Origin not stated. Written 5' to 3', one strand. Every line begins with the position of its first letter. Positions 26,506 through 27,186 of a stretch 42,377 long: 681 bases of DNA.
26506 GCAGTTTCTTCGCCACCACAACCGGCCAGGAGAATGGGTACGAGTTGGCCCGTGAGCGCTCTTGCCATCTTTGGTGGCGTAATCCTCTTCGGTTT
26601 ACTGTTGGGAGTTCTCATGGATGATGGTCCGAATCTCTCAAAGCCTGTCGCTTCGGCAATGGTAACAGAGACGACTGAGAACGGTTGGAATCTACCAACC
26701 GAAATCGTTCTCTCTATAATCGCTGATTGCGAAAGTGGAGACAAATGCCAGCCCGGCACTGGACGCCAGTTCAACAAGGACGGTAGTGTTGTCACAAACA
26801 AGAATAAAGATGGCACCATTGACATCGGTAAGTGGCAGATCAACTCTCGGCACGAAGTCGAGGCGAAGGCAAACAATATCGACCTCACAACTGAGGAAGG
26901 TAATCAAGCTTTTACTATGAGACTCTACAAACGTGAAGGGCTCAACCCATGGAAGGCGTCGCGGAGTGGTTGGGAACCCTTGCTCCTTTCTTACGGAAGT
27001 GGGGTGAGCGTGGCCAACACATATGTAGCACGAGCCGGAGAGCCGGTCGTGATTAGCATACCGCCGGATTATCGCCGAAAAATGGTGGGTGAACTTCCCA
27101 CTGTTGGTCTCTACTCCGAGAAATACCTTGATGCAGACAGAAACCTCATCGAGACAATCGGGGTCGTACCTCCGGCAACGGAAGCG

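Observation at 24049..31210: Candidate envelope apparatus without an ATPase: lytic transglycosylase, SPFH scaffold, SBP-like protein and seven pilin-like genes in 7 kb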

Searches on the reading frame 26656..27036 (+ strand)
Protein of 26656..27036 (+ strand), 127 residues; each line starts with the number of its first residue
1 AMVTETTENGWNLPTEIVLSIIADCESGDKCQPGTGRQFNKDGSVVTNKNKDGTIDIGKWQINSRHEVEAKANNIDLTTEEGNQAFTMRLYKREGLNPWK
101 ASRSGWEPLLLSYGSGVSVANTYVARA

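Call 72: search_solved_structures(query=A4, max_evalue=1, show_alignments=3)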
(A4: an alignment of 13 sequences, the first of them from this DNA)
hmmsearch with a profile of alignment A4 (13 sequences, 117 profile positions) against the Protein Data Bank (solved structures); distinct sequences matched with E-value up to 1: 97 (the best 60 are shown).
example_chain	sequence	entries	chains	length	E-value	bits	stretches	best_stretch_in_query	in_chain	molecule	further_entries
1fbi_X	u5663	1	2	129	0.0021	21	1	37-61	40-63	GUINEA FOWL LYSOZYME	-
3cb7_A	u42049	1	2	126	0.0029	20.5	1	19-98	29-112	Lys-rich lysozyme 2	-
1hhl_A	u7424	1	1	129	0.0032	20.4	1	37-61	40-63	GUINEA FOWL LYSOZYME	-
1bql_Y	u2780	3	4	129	0.0035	20.2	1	37-61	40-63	BOBWHITE QUAIL LYSOZYME | LYSOZYME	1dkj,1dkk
1gd6_A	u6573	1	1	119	0.0036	20.2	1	39-94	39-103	LYSOZYME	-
1hep_A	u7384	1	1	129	0.0037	20.2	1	37-61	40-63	HEN EGG WHITE LYSOZYME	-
2rsc_A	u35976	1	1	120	0.0037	20.1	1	39-94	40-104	Lysozyme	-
1hen_A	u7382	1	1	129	0.0043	19.9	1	39-61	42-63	HEN EGG WHITE LYSOZYME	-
1heo_A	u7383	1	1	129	0.0043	19.9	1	39-61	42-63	HEN EGG WHITE LYSOZYME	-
1jug_A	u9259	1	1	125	0.0048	19.8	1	39-63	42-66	LYSOZYME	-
1nby_C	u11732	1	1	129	0.0062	19.4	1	39-61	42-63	Lysozyme C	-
1ior_A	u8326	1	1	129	0.0081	19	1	39-61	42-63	LYSOZYME C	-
1ioq_A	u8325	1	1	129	0.0081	19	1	39-61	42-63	LYSOZYME C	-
3zvq_A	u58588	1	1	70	0.0083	19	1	38-61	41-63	LYSOZYME C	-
8urn_A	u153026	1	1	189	0.0084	19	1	18-61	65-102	EscI inner rod protein type III secretion system,EtgA protein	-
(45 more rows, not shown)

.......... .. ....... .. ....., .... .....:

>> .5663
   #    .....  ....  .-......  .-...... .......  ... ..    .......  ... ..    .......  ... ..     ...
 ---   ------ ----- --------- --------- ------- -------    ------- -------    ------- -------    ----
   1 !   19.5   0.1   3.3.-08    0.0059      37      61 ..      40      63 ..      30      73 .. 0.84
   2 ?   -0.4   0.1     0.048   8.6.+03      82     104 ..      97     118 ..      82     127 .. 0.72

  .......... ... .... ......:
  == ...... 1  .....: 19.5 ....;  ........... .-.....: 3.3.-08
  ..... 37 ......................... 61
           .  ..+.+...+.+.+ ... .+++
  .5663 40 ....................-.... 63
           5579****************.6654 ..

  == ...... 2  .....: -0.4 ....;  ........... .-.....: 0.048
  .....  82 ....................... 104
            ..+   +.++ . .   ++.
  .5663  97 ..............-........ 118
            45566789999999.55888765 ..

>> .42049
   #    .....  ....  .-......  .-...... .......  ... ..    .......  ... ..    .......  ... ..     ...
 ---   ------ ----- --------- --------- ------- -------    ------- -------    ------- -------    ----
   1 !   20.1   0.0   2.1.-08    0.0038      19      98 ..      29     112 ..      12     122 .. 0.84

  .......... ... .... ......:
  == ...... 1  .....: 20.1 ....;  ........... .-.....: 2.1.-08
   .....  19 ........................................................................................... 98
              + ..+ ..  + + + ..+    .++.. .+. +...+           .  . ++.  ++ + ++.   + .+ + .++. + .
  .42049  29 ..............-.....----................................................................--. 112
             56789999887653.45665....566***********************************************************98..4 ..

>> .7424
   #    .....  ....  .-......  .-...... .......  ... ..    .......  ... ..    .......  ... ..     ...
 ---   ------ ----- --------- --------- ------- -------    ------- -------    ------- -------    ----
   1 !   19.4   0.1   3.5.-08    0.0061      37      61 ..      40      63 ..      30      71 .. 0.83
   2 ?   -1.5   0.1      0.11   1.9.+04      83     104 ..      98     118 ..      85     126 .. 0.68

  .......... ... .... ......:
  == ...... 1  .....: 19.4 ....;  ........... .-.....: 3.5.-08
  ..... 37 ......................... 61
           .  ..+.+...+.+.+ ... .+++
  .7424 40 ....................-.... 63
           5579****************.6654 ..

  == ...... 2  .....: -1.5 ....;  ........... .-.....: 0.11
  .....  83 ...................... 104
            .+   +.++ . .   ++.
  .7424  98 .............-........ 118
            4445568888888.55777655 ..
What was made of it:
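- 26005..27246 (+): g3: acidic N-terminal tail, three TM helices, an external lysozyme-like domain (residues about 225-330, nt 26677-26994) and a C-terminal beta-sandwich (residues about 337-402). The profile hits listed from PDB are lysozymes and EtgA (call 72).
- On Lysozyme-like superfamily: specialised lytic transglycosylase (VirB1/IagB/EtgA) or C-type lysozyme: HMMER aligns D273 with hen lysozyme D52 (call 72).
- Checked: a profile search against PDB sequences that returned lysozymes and the T3SS muramidase EtgA among the 60 of 97 hits listed, best E 0.002 (call 72);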

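Call 80: predict_structure(alignment_id=A5)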
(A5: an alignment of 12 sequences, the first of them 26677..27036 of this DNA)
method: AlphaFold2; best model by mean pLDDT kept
length: 120 residues; sequences in the alignment: 12
mean_pLDDT: 88.4   pTM: 0.81
mean pLDDT of the five models: 88.4, 86.1, 65.1, 48.5, 46.0
residues with pLDDT >= 90: 92; 70-90: 12; 50-70: 9; < 50: 7
segments of 3 or more residues with pLDDT < 50: 118-120
pLDDT, mean of each block of 10 residues (from residue 1): 73 95 92 98 95 97 97 98 95 93 80 49
secondary structure, 60 per line:
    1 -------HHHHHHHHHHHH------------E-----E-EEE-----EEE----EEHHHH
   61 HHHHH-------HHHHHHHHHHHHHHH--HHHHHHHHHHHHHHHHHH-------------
elements in order: H8-19 E40-42 E48-50 H57-65 H73-87 H90-107

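Call 83: fold_search(model_id=the predicted structure, library=pdb)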
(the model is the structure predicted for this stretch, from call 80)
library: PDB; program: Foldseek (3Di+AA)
matches with E <= 10: 154; with E <= 0.001: 0
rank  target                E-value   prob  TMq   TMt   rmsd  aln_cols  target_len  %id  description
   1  5vjq_L                1.0e-01  0.69  0.46  0.44   5.3       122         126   23  Complex between HyHEL10 Fab fragment heavy chain mutant (I29F, S52T, Y53F) and Pekin duck egg lysozyme isoform I (DEL- (released 2018-04-11)
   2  1mel_L                1.4e-01  0.69  0.47  0.45   5.3       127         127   17  CRYSTAL STRUCTURE OF A CAMEL SINGLE-DOMAIN VH ANTIBODY FRAGMENT IN COMPLEX WITH LYSOZYME (released 1997-06-16)
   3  1ior                  1.5e-01  0.80  0.25  0.23   2.6        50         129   34  STABILIZATION OF HEN EGG WHITE LYSOZYME BY A CAVITY-FILLING MUTATION (released 2001-04-11)
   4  1ioq                  1.6e-01  0.69  0.44  0.42   3.5       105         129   23  STABILIZATION OF HEN EGG WHITE LYSOZYME BY A CAVITY-FILLING MUTATION (released 2001-04-11)
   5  1gd6                  1.6e-01  0.63  0.43  0.43   4.4       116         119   18  STRUCTURE OF THE BOMBYX MORI LYSOZYME (released 2001-03-21)
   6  1h6m_A                1.7e-01  0.57  0.23  0.22   3.6        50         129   30  Covalent glycosyl-enzyme intermediate of hen egg white lysozyme (released 2001-08-30)
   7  1lmn                  1.9e-01  0.77  0.29  0.27   3.5        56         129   28  THE REFINED CRYSTAL STRUCTURE OF LYSOZYME FROM THE RAINBOW TROUT (ONCORHYNCHUS MYKISS) (released 1995-02-07)
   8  1flq                  1.9e-01  0.63  0.41  0.39   5.2       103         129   24  HEN EGG WHITE LYSOZYME MUTANT WITH ALANINE SUBSTITUTED FOR GLYCINE (released 2000-09-06)
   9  1her                  2.0e-01  0.75  0.25  0.23   2.6        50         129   34  STRUCTURAL AND THERMODYNAMIC ANALYSIS OF COMPENSATING MUTATIONS WITHIN THE CORE OF CHICKEN EGG WHITE LYSOZYME (released 1993-10-31)
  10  2rsc_MODEL_1_A        2.0e-01  0.57  0.40  0.40   4.2       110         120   21  Solution Structure of the bombyx mori lysozyme (released 2012-12-26)
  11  4n1c_C                2.1e-01  0.87  0.27  0.28   1.9        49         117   33  Structural evidence for antigen receptor evolution (released 2014-10-29)
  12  1heo                  2.3e-01  0.87  0.27  0.26   1.9        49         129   33  STRUCTURAL AND THERMODYNAMIC ANALYSIS OF COMPENSATING MUTATIONS WITHIN THE CORE OF CHICKEN EGG WHITE LYSOZYME (released 1993-10-31)
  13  1heq                  2.3e-01  0.85  0.27  0.26   1.9        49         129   33  STRUCTURAL AND THERMODYNAMIC ANALYSIS OF COMPENSATING MUTATIONS WITHIN THE CORE OF CHICKEN EGG WHITE LYSOZYME (released 1993-10-31)
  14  6p4b_C                2.3e-01  0.54  0.41  0.38   3.9       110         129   20  HyHEL10 fab variant HyHEL10-4x (heavy chain mutations L4F, Y33H, S56N, and Y58F) bound to hen egg lysozyme variant HEL (released 2020-05-27)
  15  2fbd_A                2.4e-01  0.60  0.48  0.47   5.1       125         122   20  The crystallographic structure of the digestive lysozyme 1 from Musca domestica at 1.90 Ang. (released 2006-12-12)
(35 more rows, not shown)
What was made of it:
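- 26005..27246 (+): AF2 domain model with pLDDT 88 whose Foldseek top 50 are all C-type lysozymes (calls 80, 83).
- All lysozyme matches are individually weak: E 0.002 or worse by sequence profile and 0.1-0.5 by fold (calls 72, 83).
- Tried and rejected: The test was repeated with the domain alone (calls 80, 83).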
